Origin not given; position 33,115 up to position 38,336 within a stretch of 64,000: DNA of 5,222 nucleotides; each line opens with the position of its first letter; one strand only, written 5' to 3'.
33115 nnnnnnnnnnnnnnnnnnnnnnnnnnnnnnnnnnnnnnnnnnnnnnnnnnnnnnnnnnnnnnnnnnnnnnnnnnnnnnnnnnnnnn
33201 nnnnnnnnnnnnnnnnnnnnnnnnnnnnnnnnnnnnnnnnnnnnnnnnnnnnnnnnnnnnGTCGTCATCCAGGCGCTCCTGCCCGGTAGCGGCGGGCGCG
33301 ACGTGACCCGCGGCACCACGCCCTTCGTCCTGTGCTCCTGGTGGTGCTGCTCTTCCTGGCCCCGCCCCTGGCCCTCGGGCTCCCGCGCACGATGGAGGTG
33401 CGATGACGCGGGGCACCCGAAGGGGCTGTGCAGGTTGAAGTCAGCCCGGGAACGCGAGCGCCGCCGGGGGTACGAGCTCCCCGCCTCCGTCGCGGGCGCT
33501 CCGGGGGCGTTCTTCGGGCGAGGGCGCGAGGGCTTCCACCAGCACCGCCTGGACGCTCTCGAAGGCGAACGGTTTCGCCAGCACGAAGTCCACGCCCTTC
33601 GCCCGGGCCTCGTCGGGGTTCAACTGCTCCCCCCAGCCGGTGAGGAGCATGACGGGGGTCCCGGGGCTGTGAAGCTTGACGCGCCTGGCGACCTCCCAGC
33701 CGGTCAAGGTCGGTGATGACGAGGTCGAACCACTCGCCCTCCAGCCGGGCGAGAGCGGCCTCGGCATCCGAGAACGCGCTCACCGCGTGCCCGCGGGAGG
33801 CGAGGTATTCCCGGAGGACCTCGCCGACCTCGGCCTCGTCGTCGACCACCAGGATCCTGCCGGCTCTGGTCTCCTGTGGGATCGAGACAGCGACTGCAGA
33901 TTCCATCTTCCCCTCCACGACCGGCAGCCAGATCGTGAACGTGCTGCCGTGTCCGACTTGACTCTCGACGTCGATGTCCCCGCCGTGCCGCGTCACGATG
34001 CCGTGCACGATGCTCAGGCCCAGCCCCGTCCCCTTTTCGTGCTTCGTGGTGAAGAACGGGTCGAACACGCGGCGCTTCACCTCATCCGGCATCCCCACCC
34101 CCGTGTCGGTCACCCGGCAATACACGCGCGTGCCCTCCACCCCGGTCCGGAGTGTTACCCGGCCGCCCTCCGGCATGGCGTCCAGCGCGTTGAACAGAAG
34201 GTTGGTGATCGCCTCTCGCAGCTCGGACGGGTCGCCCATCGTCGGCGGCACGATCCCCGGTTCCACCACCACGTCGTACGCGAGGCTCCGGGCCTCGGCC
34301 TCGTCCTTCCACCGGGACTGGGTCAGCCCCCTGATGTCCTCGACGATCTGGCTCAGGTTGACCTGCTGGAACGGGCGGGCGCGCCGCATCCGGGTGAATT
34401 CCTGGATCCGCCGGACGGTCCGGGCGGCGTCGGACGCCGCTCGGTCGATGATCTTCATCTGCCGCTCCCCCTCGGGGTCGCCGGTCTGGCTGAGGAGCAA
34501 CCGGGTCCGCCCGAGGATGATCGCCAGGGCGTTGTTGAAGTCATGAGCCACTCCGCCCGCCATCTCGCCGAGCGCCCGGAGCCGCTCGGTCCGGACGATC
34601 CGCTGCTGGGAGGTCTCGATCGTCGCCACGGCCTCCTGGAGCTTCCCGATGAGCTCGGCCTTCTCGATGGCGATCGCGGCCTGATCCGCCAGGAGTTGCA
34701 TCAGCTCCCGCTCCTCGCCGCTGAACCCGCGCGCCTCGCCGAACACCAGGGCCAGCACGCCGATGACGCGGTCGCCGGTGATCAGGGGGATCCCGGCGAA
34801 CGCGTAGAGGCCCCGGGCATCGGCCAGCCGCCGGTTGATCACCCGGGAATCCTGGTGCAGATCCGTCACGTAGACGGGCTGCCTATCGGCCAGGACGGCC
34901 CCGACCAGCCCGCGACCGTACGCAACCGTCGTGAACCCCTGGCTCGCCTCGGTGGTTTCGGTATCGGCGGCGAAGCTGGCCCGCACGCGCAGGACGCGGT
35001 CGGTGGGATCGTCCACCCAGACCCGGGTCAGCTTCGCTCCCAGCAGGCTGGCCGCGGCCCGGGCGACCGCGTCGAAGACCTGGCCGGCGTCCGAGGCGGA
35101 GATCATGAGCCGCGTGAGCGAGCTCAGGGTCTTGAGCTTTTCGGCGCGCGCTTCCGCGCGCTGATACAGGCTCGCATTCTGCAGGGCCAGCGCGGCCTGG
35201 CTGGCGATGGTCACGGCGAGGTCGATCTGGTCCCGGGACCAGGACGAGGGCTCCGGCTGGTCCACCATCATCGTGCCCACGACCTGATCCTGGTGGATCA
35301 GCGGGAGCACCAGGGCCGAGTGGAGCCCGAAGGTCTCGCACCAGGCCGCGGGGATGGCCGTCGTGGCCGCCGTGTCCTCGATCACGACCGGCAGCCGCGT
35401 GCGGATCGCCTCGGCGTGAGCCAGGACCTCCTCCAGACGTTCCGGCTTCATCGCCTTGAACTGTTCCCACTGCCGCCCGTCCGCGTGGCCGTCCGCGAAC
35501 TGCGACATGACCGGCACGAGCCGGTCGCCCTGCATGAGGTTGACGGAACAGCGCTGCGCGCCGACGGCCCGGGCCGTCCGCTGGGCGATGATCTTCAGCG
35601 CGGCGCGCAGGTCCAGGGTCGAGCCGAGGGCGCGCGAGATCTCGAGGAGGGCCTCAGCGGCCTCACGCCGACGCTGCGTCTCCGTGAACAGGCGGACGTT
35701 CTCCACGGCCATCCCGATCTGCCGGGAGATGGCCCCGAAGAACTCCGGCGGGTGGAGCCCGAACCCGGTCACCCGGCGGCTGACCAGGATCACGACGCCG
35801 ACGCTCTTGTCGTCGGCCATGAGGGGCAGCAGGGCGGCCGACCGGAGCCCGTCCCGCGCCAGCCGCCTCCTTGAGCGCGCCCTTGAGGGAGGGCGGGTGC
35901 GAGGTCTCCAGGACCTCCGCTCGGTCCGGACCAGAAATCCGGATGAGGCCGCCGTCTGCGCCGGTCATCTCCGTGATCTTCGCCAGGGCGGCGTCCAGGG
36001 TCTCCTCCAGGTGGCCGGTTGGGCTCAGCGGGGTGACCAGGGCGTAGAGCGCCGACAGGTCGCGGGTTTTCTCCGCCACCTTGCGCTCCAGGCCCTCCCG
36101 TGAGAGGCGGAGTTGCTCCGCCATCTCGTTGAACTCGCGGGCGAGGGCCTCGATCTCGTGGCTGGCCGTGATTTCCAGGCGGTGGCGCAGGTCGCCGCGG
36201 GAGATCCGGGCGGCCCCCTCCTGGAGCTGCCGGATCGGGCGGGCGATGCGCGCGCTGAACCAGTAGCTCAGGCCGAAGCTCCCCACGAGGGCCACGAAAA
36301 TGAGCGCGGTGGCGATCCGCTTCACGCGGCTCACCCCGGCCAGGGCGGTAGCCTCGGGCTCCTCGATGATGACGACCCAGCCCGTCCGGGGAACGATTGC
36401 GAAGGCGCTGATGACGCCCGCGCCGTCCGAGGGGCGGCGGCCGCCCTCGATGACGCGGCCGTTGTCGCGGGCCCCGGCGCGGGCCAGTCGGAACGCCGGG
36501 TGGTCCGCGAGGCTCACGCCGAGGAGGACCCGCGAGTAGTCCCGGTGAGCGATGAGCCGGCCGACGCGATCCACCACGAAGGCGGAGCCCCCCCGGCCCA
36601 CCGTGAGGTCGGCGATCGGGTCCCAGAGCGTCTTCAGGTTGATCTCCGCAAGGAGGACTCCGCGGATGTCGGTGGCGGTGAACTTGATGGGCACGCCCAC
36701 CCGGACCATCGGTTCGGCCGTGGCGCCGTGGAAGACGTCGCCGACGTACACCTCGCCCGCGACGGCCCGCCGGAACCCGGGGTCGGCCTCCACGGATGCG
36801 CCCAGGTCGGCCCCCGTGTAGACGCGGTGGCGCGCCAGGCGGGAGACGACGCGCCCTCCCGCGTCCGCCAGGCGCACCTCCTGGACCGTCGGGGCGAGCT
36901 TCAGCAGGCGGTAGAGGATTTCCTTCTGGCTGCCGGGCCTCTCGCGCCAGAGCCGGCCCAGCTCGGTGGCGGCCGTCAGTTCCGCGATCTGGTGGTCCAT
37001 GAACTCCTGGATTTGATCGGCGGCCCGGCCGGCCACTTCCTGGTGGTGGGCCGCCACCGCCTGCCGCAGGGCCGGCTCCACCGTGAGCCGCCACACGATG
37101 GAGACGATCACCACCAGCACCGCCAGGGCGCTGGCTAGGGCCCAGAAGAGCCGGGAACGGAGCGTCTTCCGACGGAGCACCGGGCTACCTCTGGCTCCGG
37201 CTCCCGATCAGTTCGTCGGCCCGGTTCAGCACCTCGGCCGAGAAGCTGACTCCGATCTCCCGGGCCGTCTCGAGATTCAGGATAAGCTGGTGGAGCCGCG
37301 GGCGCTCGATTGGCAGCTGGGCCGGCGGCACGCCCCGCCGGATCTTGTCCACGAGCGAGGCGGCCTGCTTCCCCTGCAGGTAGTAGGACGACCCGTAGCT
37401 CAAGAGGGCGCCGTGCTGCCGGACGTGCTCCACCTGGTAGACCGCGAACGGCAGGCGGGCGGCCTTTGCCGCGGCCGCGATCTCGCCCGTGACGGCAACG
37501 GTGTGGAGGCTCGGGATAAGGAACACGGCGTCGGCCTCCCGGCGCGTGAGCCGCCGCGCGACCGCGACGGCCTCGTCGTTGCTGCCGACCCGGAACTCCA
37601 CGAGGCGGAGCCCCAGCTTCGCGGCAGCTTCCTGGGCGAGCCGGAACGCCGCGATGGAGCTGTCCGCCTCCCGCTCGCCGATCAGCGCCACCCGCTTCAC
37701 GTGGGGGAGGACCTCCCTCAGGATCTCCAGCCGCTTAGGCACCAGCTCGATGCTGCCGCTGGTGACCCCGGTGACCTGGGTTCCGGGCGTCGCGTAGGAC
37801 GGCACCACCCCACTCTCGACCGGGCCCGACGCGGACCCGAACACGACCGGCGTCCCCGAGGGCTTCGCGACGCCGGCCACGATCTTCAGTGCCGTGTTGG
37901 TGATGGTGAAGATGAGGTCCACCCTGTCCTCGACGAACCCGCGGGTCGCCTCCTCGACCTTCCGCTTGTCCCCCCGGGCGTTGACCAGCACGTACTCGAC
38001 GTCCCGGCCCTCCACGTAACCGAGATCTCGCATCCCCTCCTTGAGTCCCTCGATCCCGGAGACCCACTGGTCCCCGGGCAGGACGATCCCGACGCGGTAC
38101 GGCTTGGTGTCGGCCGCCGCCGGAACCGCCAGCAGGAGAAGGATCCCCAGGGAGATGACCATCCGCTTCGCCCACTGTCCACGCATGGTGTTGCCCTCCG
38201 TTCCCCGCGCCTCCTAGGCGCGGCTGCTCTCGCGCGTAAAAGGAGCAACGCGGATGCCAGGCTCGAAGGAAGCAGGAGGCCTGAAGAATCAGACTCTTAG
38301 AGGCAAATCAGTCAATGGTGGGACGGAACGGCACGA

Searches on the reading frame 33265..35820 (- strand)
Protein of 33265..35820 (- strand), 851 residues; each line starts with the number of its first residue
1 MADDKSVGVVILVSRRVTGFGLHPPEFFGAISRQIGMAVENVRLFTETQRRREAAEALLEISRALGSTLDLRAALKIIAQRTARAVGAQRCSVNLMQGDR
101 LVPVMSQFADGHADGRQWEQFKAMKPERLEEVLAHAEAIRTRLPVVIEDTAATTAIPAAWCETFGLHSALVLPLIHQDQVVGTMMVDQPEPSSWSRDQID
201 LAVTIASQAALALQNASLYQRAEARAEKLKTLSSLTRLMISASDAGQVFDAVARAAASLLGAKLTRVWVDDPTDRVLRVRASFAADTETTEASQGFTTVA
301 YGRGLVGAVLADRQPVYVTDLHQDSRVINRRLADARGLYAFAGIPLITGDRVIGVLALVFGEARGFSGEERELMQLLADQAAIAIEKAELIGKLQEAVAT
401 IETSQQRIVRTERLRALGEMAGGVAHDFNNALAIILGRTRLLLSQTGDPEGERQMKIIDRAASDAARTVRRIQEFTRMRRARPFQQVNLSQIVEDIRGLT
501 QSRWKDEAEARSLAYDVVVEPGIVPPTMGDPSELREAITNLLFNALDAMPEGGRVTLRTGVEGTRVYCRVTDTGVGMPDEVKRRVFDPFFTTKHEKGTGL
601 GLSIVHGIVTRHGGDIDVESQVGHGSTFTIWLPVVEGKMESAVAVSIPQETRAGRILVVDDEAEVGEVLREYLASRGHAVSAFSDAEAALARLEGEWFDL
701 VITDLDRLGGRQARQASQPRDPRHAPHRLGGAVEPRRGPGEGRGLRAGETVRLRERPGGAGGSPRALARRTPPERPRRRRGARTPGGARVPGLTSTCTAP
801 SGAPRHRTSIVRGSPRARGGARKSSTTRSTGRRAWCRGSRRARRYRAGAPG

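Call 80: search_protein_families(library=pfam, proteins=[window:33265-35820:-], max_evalue=0.00001)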
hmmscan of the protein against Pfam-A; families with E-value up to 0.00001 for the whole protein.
window:33265-35820:- (851 aa): 6 families
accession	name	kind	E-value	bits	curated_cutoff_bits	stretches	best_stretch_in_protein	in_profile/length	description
PF01590.32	GAF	-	5.2e-41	140.7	22.4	2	70-213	1-133/133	GAF domain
PF13185.12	GAF_2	-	5.3e-39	134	28.6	2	244-386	3-136/136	GAF domain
PF02518.31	HATPase_c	-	5.4e-28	98.1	26.4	1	529-634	1-109/111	Histidine kinase-, DNA gyrase B-, and HSP90-like ATPase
PF13492.12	GAF_3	-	1.5e-27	96.9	27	2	246-386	3-128/129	GAF domain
PF00072.30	Response_reg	-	4.6e-08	33.7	30.2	1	656-706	1-51/111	Response regulator receiver domain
PF00512.31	HisKA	-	3e-06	27.6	26.9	1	417-479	2-64/66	His Kinase A (phospho-acceptor) domain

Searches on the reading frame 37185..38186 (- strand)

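Call 80: search_protein_families(library=pfam, proteins=[window:37185-38186:-], max_evalue=0.00001)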
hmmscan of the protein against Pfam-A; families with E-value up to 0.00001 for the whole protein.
window:37185-38186:- (333 aa): 2 families
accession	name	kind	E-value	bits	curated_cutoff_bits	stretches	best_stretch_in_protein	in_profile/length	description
PF04392.18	ABC_sub_bind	-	1.4e-45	156.2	25.9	1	38-326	10-292/293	ABC transporter substrate binding protein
PF13458.12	Peripla_BP_6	-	8.2e-09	36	31.7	1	48-224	28-197/343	Periplasmic binding protein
